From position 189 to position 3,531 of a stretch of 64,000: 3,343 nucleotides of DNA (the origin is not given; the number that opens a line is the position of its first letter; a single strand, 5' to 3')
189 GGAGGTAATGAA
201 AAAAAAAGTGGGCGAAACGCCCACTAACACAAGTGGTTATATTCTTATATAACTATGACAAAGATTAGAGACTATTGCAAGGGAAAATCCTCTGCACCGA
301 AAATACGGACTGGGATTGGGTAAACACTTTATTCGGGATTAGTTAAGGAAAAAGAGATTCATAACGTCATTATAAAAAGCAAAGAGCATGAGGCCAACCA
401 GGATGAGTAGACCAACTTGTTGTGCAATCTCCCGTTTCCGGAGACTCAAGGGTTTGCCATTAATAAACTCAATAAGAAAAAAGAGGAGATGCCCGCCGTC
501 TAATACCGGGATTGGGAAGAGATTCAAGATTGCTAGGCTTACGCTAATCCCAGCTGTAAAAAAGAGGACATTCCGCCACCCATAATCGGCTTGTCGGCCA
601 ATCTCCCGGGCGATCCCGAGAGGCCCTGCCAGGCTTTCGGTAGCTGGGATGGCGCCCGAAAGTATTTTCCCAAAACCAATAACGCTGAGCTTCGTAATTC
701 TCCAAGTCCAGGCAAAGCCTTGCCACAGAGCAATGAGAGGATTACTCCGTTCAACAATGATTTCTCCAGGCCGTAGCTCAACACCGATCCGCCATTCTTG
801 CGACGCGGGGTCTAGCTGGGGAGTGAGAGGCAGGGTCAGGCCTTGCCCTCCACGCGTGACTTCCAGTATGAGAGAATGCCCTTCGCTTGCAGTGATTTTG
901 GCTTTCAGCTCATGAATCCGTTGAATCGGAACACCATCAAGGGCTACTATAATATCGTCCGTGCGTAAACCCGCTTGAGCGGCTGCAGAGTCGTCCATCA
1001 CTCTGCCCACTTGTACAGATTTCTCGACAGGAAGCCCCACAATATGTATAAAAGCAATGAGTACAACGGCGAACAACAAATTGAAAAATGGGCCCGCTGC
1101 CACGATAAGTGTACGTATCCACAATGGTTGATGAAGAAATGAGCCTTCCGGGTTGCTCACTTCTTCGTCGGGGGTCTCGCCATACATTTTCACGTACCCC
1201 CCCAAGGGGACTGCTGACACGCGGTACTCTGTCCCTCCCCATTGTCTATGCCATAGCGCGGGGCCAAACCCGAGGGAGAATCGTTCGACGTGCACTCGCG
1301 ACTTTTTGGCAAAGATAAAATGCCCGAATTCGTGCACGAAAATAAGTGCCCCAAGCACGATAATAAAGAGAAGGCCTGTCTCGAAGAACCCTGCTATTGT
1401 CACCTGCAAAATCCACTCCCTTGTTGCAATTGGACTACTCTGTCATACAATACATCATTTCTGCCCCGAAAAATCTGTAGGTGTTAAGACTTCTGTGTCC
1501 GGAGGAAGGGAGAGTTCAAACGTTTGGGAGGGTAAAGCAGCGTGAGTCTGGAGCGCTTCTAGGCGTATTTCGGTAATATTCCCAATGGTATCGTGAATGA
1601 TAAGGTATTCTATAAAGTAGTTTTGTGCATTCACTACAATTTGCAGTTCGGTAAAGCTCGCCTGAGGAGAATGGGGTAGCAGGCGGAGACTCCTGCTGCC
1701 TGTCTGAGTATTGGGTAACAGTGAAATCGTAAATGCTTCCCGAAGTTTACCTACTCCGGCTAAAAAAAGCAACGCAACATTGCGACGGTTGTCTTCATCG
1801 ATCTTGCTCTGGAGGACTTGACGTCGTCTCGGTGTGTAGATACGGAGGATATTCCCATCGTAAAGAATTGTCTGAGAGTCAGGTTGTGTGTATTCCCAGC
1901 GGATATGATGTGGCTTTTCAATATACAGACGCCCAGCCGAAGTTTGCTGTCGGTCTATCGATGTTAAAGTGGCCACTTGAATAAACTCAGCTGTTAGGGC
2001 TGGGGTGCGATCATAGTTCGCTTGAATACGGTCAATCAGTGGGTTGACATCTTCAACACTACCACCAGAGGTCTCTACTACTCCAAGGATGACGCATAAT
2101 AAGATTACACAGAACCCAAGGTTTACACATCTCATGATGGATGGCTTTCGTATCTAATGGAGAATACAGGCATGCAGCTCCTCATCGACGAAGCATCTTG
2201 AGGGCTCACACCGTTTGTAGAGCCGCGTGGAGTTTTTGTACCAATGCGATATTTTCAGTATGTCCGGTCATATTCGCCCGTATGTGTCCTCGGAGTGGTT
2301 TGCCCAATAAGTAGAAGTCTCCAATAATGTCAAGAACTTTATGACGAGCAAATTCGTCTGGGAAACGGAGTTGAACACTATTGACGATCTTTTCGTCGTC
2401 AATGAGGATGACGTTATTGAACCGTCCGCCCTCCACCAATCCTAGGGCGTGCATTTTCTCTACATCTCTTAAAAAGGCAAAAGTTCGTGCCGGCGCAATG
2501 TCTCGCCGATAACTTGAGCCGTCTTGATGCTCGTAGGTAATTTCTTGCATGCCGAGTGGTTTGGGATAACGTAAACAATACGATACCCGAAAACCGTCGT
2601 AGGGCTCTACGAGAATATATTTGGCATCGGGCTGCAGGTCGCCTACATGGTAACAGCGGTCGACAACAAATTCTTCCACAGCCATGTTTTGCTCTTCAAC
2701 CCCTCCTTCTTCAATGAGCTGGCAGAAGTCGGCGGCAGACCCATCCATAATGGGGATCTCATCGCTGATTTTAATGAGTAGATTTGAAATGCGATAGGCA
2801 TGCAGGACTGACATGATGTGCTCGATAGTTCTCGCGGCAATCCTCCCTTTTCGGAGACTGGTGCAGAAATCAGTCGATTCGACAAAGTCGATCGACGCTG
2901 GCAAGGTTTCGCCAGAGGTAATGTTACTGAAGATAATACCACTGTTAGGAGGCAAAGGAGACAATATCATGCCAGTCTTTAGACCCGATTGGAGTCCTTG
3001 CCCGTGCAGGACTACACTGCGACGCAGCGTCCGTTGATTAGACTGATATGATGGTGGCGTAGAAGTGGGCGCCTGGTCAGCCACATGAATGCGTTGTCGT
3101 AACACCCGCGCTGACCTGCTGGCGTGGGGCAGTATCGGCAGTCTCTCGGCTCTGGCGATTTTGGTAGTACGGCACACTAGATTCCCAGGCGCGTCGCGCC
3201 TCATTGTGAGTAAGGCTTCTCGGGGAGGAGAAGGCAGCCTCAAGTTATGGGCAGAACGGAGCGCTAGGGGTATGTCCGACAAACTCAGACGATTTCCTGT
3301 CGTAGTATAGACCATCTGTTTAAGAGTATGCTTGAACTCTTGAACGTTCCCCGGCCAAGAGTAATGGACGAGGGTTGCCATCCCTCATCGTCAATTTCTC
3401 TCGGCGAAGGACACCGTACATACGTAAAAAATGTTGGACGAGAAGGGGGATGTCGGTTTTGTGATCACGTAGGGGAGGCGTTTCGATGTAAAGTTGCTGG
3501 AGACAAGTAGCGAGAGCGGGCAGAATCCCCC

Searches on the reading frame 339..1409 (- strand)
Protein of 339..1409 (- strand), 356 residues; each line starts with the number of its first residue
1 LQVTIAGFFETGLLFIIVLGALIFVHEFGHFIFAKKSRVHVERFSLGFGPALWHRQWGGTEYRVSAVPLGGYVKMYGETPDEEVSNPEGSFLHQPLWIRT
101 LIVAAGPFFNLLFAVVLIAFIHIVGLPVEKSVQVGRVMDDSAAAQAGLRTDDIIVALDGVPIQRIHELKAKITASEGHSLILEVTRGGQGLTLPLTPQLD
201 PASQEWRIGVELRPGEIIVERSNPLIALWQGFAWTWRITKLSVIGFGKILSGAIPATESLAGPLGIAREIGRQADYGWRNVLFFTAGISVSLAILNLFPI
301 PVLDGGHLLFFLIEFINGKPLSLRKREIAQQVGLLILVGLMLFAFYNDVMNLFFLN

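Call 83: search_protein_families(library=pfam, proteins=[window:339-1409:-], max_evalue=0.00001)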
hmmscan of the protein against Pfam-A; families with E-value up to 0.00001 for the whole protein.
window:339-1409:- (356 aa): 4 families
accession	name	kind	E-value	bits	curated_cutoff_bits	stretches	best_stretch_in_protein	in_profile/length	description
PF02163.28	Peptidase_M50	-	1.4e-64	217.9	27.2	1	15-339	2-220/221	Peptidase family M50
PF17820.7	PDZ_6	-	8.5e-12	45.1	27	1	134-186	2-54/54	PDZ domain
PF13180.12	PDZ_2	-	2.2e-08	34.7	27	1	129-193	11-76/80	PDZ domain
PF00595.29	PDZ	-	1.8e-06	28.7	23.2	1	129-177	24-72/81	PDZ domain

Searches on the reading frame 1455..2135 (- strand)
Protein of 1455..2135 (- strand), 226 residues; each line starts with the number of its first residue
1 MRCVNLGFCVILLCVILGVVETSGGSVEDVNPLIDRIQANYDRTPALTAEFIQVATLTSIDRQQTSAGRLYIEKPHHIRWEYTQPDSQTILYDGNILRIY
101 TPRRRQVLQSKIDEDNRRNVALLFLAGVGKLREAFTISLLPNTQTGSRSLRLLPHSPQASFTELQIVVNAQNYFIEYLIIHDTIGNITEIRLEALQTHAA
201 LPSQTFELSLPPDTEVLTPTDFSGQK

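Call 83: search_protein_families(library=pfam, proteins=[window:1455-2135:-], max_evalue=0.00001)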
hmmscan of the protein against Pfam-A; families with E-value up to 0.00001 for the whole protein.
window:1455-2135:- (226 aa): 1 family
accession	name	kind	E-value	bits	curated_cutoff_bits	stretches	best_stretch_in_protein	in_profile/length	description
PF03548.22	LolA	-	1.3e-27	97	23.6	1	46-208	5-164/165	Outer membrane lipoprotein carrier protein LolA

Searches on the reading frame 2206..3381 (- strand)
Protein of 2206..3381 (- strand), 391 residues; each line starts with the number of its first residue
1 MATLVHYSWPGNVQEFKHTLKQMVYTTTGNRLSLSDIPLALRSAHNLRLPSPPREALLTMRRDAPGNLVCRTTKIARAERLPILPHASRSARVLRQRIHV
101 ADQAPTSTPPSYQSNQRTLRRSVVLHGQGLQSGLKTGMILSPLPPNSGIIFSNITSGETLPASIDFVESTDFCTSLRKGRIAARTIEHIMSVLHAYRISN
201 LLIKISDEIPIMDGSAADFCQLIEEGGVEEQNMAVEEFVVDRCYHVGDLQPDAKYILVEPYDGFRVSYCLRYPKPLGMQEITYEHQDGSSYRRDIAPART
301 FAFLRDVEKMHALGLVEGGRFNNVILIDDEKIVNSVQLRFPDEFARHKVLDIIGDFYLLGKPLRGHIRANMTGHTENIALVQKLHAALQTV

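Call 83: search_protein_families(library=pfam, proteins=[window:2206-3381:-], max_evalue=0.00001)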
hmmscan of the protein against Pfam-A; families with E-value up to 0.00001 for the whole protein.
window:2206-3381:- (391 aa): 2 families
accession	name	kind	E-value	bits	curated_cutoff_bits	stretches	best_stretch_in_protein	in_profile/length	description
PF03331.19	LpxC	-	2.2e-79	267.2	27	1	116-385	1-267/268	UDP-3-O-acyl N-acetylglycosamine deacetylase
PF25601.1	AAA_lid_14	-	4.1e-08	33.4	27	1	1-45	34-78/87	AAA+ ATPase lid domain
